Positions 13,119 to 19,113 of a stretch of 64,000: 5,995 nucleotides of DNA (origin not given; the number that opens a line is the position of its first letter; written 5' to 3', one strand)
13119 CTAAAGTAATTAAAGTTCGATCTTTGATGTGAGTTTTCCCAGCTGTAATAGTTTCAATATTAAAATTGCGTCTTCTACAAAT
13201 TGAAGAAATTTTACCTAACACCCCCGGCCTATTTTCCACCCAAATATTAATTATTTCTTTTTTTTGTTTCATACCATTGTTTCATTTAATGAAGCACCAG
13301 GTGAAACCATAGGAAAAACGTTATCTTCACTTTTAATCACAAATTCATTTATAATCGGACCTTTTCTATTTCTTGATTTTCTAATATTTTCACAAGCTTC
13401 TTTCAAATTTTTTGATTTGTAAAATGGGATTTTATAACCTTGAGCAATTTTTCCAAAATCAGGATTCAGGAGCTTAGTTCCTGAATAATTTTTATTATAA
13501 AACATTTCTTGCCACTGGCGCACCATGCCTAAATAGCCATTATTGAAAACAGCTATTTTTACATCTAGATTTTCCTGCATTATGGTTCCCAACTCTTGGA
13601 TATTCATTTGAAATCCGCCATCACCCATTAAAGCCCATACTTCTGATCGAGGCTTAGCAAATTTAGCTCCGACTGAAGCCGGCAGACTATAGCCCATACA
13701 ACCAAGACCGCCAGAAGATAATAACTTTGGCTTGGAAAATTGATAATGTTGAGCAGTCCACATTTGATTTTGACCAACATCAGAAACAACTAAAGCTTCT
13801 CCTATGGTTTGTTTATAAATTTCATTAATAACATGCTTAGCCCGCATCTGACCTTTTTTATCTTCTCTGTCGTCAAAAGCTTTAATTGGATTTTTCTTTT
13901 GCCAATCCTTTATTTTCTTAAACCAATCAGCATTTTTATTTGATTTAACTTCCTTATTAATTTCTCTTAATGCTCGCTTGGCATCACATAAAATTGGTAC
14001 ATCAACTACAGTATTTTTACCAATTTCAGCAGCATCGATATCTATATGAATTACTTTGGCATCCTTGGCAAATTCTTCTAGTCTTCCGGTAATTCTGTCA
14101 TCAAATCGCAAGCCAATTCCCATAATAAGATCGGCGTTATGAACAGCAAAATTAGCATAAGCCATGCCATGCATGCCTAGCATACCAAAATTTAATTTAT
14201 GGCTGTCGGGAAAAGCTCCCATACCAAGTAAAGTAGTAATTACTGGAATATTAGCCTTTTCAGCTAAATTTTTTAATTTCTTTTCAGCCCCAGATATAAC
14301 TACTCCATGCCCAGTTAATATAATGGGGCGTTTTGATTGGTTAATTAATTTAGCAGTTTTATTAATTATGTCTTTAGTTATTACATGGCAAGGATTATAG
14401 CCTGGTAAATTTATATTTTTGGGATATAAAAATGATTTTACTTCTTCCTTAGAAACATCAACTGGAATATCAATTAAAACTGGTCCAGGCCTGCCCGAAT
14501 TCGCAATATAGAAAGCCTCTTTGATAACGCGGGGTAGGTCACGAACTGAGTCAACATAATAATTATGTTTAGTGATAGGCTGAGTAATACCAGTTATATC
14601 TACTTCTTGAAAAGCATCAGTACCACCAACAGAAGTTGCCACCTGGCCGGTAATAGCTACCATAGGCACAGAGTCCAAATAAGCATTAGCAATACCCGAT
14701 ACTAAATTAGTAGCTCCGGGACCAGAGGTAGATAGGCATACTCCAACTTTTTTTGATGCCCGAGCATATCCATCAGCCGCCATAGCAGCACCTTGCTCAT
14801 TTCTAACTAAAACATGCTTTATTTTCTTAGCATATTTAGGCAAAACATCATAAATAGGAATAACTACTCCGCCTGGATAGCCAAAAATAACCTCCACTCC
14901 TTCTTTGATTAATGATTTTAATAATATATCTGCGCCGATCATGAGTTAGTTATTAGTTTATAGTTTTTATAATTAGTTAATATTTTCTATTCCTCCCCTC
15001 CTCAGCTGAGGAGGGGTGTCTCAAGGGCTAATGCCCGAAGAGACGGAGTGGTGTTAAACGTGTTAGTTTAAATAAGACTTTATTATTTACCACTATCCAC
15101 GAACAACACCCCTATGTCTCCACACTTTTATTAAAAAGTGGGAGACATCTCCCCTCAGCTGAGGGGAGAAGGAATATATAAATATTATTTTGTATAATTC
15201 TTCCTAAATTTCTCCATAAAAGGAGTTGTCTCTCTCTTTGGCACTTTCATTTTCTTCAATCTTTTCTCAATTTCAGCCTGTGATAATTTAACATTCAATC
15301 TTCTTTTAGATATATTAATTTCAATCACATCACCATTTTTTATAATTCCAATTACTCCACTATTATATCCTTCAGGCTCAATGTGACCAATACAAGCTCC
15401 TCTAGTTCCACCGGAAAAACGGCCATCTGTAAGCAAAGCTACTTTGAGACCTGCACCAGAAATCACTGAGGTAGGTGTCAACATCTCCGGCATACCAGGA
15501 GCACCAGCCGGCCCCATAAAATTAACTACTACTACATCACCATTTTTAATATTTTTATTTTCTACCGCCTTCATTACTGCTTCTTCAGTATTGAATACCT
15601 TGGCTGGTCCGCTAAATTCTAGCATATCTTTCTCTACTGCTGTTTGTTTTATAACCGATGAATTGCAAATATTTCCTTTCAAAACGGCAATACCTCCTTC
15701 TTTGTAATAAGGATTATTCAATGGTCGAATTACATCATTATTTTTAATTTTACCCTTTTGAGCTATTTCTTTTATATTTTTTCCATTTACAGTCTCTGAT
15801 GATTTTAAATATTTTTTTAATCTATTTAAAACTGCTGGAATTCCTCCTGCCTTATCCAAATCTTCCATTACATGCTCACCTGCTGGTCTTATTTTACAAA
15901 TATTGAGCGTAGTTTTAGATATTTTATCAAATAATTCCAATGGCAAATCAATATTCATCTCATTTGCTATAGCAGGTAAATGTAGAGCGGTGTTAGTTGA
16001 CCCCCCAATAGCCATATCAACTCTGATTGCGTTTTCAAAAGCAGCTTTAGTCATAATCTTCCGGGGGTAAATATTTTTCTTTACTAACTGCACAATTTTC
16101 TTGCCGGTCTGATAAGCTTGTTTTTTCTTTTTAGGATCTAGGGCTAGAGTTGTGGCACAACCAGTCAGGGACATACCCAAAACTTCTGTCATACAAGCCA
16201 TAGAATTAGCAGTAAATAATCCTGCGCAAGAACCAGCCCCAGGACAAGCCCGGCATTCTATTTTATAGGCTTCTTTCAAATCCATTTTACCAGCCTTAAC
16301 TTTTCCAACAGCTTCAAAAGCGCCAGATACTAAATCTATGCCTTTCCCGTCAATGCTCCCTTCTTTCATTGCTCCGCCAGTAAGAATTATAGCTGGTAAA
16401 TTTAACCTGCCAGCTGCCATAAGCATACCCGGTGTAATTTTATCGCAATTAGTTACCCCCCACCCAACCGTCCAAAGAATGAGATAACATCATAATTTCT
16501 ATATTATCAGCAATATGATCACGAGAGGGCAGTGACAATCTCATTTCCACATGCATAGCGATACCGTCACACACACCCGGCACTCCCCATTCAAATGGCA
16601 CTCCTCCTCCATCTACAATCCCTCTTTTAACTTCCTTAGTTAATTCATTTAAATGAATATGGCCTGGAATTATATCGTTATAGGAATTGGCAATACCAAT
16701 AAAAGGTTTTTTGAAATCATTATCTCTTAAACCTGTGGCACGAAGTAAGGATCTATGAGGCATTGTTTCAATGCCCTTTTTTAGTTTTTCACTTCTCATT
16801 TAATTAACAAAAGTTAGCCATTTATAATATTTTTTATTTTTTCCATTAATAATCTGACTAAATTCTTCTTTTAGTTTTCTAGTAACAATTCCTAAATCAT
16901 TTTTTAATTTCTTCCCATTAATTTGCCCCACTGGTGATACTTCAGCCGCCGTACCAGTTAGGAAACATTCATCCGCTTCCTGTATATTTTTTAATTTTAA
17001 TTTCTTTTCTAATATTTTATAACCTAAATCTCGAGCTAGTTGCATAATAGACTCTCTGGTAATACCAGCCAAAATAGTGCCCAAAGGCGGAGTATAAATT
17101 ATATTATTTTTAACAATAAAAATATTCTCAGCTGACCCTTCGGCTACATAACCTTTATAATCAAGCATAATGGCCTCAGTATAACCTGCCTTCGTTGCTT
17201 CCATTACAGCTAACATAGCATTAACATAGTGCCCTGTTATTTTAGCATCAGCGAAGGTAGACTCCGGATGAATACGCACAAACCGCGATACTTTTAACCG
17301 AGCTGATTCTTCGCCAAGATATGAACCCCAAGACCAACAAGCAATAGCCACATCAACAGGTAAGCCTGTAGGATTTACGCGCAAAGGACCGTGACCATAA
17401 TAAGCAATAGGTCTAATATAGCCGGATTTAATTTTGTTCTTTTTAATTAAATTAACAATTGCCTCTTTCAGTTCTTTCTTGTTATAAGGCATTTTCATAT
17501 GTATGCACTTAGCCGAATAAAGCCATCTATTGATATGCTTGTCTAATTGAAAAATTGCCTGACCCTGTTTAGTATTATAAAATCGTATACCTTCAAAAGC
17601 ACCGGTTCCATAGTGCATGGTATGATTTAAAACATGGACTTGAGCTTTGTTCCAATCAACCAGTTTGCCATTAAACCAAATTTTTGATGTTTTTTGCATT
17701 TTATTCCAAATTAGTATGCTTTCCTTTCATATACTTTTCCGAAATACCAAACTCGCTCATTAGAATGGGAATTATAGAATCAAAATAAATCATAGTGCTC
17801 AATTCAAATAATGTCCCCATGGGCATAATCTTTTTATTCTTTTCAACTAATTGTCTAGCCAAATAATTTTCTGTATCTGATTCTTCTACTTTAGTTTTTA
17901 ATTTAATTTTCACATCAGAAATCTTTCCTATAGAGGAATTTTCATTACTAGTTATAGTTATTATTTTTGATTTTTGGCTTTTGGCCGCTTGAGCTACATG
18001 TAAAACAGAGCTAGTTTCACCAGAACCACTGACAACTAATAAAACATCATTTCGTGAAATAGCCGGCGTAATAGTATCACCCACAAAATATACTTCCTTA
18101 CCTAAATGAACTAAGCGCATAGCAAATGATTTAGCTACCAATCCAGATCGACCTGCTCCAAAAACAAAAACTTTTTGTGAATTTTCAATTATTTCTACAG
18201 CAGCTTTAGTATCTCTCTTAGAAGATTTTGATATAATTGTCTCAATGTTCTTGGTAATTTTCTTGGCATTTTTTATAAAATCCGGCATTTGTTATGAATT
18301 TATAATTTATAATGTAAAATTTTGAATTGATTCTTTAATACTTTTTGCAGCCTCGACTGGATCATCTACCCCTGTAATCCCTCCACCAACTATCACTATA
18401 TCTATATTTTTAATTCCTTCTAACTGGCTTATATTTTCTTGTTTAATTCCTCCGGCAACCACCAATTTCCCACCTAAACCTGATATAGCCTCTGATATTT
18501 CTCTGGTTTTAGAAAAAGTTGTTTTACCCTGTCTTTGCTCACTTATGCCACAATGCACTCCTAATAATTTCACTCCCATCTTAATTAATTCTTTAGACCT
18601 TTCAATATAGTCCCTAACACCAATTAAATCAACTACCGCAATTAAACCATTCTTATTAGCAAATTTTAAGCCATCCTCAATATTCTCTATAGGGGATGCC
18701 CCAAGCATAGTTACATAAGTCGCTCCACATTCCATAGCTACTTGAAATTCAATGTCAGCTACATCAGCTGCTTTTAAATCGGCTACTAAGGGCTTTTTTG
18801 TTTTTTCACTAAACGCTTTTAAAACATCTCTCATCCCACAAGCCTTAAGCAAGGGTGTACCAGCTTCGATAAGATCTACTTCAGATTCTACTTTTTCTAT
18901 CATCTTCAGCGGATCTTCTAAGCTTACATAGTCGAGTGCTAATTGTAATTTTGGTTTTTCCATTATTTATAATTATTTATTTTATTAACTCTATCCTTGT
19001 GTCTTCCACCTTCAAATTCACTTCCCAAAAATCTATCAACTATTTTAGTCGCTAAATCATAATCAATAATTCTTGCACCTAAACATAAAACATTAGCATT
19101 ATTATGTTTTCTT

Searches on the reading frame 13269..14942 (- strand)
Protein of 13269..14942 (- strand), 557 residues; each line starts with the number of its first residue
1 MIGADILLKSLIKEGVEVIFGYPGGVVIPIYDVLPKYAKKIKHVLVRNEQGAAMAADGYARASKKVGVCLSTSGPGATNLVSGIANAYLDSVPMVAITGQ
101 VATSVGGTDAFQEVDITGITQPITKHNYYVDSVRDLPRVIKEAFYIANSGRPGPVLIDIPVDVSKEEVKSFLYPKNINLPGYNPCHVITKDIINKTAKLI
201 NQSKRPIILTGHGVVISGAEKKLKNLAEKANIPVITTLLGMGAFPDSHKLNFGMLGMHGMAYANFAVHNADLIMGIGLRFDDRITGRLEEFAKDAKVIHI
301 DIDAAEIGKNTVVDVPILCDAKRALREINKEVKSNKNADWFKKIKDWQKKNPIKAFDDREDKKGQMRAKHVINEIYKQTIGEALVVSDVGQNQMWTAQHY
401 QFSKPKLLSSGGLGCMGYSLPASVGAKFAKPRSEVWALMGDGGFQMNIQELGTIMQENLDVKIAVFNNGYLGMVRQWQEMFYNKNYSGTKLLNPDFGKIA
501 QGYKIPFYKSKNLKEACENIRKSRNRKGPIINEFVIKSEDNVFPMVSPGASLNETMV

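Call 50: search_protein_families(library=pfam, proteins=[window:13269-14942:-], max_evalue=0.0001)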
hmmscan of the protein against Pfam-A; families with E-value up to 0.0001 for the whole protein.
window:13269-14942:- (557 aa): 3 families
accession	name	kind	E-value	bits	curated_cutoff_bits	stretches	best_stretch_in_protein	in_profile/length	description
PF02775.26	TPP_enzyme_C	-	2e-49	167.7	21.9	1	388-530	1-147/151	Thiamine pyrophosphate enzyme, C-terminal TPP binding domain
PF00205.28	TPP_enzyme_M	-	4.5e-49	166.1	30.4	1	193-327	1-136/137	Thiamine pyrophosphate enzyme, central domain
PF02776.23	TPP_enzyme_N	-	4.6e-38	130.1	26.8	1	2-118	2-118/119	Thiamine pyrophosphate enzyme, N-terminal TPP binding domain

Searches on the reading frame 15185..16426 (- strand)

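Call 50: search_protein_families(library=pfam, proteins=[window:15185-16426:-], max_evalue=0.0001)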
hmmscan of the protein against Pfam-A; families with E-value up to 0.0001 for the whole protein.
window:15185-16426:- (413 aa): 2 families
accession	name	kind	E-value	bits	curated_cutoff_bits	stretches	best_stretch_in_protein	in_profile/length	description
PF00920.27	ILVD_EDD_N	-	2.7e-80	270.3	27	1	1-220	96-315/316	Dihydroxy-acid/6-phosphogluconate dehydratase N-terminal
PF24877.1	ILV_EDD_C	-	2.2e-65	220.1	27.7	1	231-411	1-184/191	Dihydroxy-acid/6-phosphogluconate dehydratase C-terminal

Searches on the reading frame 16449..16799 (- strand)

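Call 50: search_protein_families(library=pfam, proteins=[window:16449-16799:-], max_evalue=0.0001)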
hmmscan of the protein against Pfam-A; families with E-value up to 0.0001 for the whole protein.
window:16449-16799:- (116 aa): 1 family
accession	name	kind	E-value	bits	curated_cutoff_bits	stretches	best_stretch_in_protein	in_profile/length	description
PF00920.27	ILVD_EDD_N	-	2.3e-27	96.5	27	1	31-113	1-84/316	Dihydroxy-acid/6-phosphogluconate dehydratase N-terminal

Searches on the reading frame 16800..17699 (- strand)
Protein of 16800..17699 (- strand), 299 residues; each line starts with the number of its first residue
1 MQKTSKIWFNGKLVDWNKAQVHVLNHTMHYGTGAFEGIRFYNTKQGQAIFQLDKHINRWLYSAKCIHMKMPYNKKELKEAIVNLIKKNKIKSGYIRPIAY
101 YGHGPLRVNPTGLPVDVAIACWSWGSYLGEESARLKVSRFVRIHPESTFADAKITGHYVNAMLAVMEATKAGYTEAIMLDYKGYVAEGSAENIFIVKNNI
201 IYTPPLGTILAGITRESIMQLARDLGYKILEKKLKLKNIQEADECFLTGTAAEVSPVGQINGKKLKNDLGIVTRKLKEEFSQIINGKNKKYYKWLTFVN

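Call 50: search_protein_families(library=pfam, proteins=[window:16800-17699:-], max_evalue=0.0001)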
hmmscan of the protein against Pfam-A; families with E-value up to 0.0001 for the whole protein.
window:16800-17699:- (299 aa): 1 family
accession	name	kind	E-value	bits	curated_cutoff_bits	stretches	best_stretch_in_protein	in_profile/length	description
PF01063.24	Aminotran_4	-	2.9e-55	188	28.5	1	33-260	1-223/223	Amino-transferase class IV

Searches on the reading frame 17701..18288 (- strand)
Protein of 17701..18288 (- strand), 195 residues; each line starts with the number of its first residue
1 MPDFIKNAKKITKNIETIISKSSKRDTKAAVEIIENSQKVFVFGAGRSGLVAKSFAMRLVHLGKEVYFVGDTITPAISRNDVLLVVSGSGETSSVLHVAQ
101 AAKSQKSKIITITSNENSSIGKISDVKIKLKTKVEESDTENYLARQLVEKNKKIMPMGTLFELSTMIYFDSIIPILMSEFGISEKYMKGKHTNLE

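Call 50: search_protein_families(library=pfam, proteins=[window:17701-18288:-], max_evalue=0.0001)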
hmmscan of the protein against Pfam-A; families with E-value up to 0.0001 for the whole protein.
window:17701-18288:- (195 aa): 2 families
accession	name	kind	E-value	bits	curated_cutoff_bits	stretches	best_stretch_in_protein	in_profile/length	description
PF01380.27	SIS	-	1.1e-19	71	25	1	34-136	2-110/131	SIS domain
PF13580.11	SIS_2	-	8.3e-13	49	27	1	77-114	101-138/138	SIS domain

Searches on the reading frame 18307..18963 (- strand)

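Call 50: search_protein_families(library=pfam, proteins=[window:18307-18963:-], max_evalue=0.0001)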
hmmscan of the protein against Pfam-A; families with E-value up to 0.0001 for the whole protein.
window:18307-18963:- (218 aa): 1 family
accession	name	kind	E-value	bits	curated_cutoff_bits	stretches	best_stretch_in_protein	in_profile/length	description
PF00215.30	OMPdecase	-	6e-30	105.2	27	1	4-209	1-221/221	Orotidine 5'-phosphate decarboxylase / HUMPS family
